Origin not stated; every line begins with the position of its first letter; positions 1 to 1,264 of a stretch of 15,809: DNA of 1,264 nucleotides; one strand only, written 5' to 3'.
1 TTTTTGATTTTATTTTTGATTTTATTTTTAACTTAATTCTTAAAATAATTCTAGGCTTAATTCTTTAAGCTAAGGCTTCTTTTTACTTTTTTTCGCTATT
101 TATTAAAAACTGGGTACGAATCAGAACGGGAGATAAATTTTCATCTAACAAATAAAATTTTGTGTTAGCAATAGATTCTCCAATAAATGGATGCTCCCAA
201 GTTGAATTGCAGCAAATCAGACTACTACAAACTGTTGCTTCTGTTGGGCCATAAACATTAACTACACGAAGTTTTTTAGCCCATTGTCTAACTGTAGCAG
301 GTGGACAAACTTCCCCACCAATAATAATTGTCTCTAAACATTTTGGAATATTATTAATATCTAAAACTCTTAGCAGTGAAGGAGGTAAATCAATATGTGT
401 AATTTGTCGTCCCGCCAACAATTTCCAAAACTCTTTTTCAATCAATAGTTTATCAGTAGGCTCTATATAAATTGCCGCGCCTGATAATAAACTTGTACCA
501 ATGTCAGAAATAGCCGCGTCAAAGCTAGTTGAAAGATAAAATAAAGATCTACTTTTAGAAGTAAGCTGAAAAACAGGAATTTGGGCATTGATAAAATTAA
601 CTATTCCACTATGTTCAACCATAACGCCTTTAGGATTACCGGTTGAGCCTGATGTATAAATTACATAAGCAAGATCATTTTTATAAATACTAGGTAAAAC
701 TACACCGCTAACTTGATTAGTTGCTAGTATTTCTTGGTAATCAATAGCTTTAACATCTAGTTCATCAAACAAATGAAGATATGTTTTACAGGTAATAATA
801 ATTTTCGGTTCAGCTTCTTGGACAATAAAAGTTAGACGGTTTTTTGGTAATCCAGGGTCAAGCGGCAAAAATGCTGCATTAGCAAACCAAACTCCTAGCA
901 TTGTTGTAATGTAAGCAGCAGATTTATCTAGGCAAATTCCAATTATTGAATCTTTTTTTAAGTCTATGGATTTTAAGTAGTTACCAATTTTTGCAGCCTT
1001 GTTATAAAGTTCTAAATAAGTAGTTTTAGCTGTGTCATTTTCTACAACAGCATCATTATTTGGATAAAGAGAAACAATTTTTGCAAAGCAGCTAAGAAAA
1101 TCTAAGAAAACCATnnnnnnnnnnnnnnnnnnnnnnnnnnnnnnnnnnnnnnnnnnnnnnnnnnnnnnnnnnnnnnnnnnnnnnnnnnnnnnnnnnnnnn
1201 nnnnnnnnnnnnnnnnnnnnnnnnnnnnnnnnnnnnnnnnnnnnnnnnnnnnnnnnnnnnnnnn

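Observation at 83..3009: Translationally coupled AsnB-like amidotransferase plus a truncated adenylation enzyme: remnant of an amide-forming biosynthetic pair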

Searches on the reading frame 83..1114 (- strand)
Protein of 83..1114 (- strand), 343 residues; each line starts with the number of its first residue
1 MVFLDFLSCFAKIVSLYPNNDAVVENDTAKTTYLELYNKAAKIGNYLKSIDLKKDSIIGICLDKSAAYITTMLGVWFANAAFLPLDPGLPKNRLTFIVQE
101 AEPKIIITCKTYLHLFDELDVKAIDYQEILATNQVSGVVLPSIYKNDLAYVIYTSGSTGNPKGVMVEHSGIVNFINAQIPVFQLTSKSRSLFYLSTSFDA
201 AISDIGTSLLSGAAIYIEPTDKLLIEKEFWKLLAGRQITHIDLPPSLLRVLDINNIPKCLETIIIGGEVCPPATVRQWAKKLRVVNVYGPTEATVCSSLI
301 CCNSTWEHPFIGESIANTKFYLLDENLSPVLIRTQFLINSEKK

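Call 5: search_protein_families(library=pfam, proteins=[window:83-1114:-])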
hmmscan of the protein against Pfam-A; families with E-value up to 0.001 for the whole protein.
window:83-1114:- (343 aa): 1 family
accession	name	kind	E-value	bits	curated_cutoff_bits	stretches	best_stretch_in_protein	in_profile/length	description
PF00501.34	AMP-binding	-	8.1e-63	212.9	29.9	1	14-330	5-364/384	AMP-binding enzyme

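Call 6: search_protein_families(library=ncbifam, proteins=[window:83-1114:-])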
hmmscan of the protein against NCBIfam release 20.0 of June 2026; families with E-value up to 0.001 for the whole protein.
window:83-1114:- (343 aa): 86 families (the best 25 are shown)
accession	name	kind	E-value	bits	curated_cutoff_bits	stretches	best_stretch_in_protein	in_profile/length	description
TIGR01733.1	AA-adenyl-dom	subfamily_domain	6.9e-72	242.5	317.4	1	32-331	1-315/409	amino acid adenylation domain-containing protein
NF038078.1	NRPS_MxcG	equivalog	1.3e-44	152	2300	1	22-299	473-761/1442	myxochelin non-ribosomal peptide synthetase MxcG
NF047350.1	aureusi_NRPS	equivalog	2.9e-43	147.2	2500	1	9-324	418-732/2373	aureusimine non-ribosomal peptide synthetase AusA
NF041803.1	NRPS_SolG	exception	8.9e-42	142.7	2200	1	10-330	567-903/1163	solanimycin non-ribosomal peptide synthetase SolG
NF003417.0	PRK04813.1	subfamily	4.8e-36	124.4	476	1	12-300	11-306/505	D-alanine--poly(phosphoribitol) ligase subunit DltA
NF004282.0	PRK05691.1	subfamily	2.8e-34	116.6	4090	1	8-329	3724-4060/4334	non-ribosomal peptide synthase/polyketide synthase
TIGR01734.1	D-ala-DACP-lig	equivalog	8.9e-34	116.9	559.85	1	15-298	11-302/504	D-alanine--poly(phosphoribitol) ligase subunit DltA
NF004837.0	PRK06187.1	subfamily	3.9e-32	111.2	476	2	122-302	147-332/531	long-chain-fatty-acid--CoA ligase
TIGR03098.1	ligase_PEP_1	hypoth_equivalog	4.3e-32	111.3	592.35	2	122-325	141-346/517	acyl-CoA ligase (AMP-forming), exosortase A system-associated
NF007605.2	PRK10252.1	equivalog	1.6e-30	105.4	2400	1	19-300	469-757/1292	enterobactin non-ribosomal peptide synthetase EntF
NF052269.1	Staph_lig_FadD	equivalog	5.1e-29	101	650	1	18-329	14-337/499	long-chain-fatty-acid--CoA ligase FadD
TIGR01923.1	menE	equivalog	2.1e-25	89.5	330.15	1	32-302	1-267/442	o-succinylbenzoate--CoA ligase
NF002966.0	PRK03640.1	equivalog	7.1e-20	71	556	1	12-299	10-294/483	o-succinylbenzoate--CoA ligase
NF006181.0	PRK08314.1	subfamily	4.4e-17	61.5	705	2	17-120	37-140/563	long-chain-fatty-acid--CoA ligase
NF005702.0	PRK07514.1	subfamily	5.3e-16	58.1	558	1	19-173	18-184/506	malonyl-CoA synthase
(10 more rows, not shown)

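Call 10: find_encoding_contigs(protein=window:83-1114:-, flank=10000, max_places=6)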
Protein window:83-1114:- (343 aa): no gene with exactly this product is on record in the collection.

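Call 12: find_homologous_proteins(query=window:83-1114:-, max_evalue=1e-20)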
Query window:83-1114:- (343 aa): 1507 proteins with E <= 1e-20 among 5276 candidates; the best 120 are listed.
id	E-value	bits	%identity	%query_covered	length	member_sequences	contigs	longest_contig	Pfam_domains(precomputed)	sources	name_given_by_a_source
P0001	5.6e-226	767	100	100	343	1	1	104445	PF00501.35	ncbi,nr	ncbi:MAG: AMP-binding protein [Acidobacteria bacterium]|nr:AMP-binding protein [Acidobacteriota bact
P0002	3.2e-81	291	46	95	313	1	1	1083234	PF00501.35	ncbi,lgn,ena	-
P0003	2.2e-79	285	43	96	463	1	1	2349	PF00501.35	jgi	jgi:amino acid adenylation domain-containing protein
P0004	1.4e-78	283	44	93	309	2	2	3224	PF00501.35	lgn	-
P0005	2.1e-77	279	46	92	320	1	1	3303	PF00501.35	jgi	-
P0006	3.5e-77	278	43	95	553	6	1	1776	PF00501.35,PF13193.13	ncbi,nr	ncbi:MAG TPA: amino acid adenylation domain-containing protein, partial [Candidatus Obscuribacter sp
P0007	1.1e-76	277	44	95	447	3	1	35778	PF00501.35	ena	-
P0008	1.1e-75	273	42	94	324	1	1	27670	PF00501.35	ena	-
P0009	1.2e-71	260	42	96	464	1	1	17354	PF00501.35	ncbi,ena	-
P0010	1.3e-70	257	47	85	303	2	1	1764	PF00501.35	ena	-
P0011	2.2e-69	252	42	92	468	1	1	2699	PF00501.35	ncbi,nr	ncbi:MAG: amino acid adenylation domain-containing protein, partial [Cyanobacteria bacterium]|nr:ami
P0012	8.5e-69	251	40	93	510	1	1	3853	PF00501.35,PF13193.13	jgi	-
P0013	4.7e-68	248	42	91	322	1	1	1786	PF00501.35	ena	-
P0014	4.4e-66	242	42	94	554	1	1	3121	PF00501.35,PF13193.13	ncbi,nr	ncbi:MAG: non-ribosomal peptide synthetase, partial [Myxococcales bacterium]|nr:non-ribosomal peptid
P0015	6.4e-66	241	61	52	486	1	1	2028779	PF00501.35,PF13193.13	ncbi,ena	-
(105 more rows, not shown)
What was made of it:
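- Tried and rejected: The closeness of that frameshift to the IS site is explained by selection bias, since call 12 favoured short proteins.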

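Call 13: find_encoding_contigs(protein=P0001, flank=10000, max_places=4)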
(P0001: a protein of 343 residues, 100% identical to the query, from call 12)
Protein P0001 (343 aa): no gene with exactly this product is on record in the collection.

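Call 14: find_encoding_contigs(protein=P0002, flank=10000, max_places=4)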
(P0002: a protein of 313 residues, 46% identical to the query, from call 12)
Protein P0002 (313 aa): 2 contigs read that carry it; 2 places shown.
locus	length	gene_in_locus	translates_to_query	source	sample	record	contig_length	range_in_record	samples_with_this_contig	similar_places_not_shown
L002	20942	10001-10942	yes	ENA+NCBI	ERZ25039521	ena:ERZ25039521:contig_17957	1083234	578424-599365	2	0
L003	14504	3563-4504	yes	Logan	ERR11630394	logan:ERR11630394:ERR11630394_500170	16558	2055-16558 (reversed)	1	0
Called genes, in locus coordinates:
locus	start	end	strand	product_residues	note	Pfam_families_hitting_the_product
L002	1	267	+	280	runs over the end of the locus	PF05721:PhyH (weak)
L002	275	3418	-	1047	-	PF18219:SidC_N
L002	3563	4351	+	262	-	-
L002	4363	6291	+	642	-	-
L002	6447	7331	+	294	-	PF08240:ADH_N, PF00107:ADH_zinc_N (weak)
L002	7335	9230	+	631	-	PF13522:GATase_6, PF13537:GATase_7, PF12481:DUF3700 (weak), PF00733:Asn_synthase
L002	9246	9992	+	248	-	PF01209:Ubie_methyltran (weak), PF13489:Methyltransf_23, PF13847:Methyltransf_31, PF08241:Methyltransf_11, PF13649:Methyltransf_25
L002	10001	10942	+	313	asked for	PF00501:AMP-binding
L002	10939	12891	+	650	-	PF13193:AMP-binding_C (weak), PF00550:PP-binding, PF01370:Epimerase, PF02719:Polysacc_synt_2 (faint), PF04321:RmlD_sub_bind (faint), PF07993:NAD_binding_4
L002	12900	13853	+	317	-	PF13521:AAA_28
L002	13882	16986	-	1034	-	-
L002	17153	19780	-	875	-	PF10101:DUF2339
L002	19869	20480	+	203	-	PF00440:TetR_N (weak), PF13305:TetR_C_33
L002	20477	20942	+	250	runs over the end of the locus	PF24096:DUF7379 (faint), PF00561:Abhydrolase_1, PF02089:Palm_thioest, PF12146:Hydrolase_4 (weak)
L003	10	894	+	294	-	PF08240:ADH_N, PF00107:ADH_zinc_N (weak)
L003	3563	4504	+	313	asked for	PF00501:AMP-binding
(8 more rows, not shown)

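Call 43: list_cluster_members(proteins=[P0001, P0123, P0121, P0122])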
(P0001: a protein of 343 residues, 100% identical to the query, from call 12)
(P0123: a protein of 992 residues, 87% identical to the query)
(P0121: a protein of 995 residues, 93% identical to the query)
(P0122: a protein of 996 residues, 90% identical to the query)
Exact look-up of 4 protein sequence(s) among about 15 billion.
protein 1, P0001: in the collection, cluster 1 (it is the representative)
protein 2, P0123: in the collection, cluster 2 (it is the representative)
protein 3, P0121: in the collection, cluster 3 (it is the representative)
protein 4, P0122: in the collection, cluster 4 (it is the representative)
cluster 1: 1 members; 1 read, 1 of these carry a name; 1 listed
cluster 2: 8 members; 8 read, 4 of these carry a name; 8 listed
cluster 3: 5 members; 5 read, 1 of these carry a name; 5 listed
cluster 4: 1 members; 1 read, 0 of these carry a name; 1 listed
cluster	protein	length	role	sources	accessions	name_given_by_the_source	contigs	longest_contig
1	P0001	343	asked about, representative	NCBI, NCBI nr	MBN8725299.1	MAG: AMP-binding protein [Acidobacteria bacterium] | AMP-binding protein [Acidobacteriota bacterium]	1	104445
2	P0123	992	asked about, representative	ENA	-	-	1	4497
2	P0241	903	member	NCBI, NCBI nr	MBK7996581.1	MAG: amino acid adenylation domain-containing protein [Blastocatellia bacterium] | amino acid adenylation domain-containing protein [Blastocatellia bacterium]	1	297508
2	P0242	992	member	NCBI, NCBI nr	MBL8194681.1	MAG: amino acid adenylation domain-containing protein [Blastocatellia bacterium] | amino acid adenylation domain-containing protein [Blastocatellia bacterium]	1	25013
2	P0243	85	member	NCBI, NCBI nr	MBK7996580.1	MAG: hypothetical protein IPK14_25380 [Blastocatellia bacterium] | hypothetical protein [Blastocatellia bacterium]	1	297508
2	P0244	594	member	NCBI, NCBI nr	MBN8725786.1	MAG: thioester reductase domain-containing protein [Acidobacteria bacterium] | thioester reductase domain-containing protein [Acidobacteriota bacterium]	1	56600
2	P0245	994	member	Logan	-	-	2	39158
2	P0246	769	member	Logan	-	-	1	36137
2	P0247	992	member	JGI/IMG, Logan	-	-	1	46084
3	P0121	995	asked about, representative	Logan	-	-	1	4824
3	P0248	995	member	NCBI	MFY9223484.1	MAG: amino acid adenylation domain-containing protein [Blastocatellia bacterium]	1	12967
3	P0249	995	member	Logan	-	-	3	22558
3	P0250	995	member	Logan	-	-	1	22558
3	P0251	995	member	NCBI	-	-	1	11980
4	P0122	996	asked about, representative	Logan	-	-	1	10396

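Call 44: find_encoding_contigs(protein=P0244, flank=10000, max_places=4)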
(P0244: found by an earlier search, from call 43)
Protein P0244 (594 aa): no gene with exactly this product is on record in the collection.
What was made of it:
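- The window ends inside the IS, and the contig carrying P0244 could not be fetched (call 44).
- Tried and rejected: Exact look-ups of the 343-aa protein (as the window ORF and as P0001) and of P0244 were not on record (calls 10, 13, 44).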
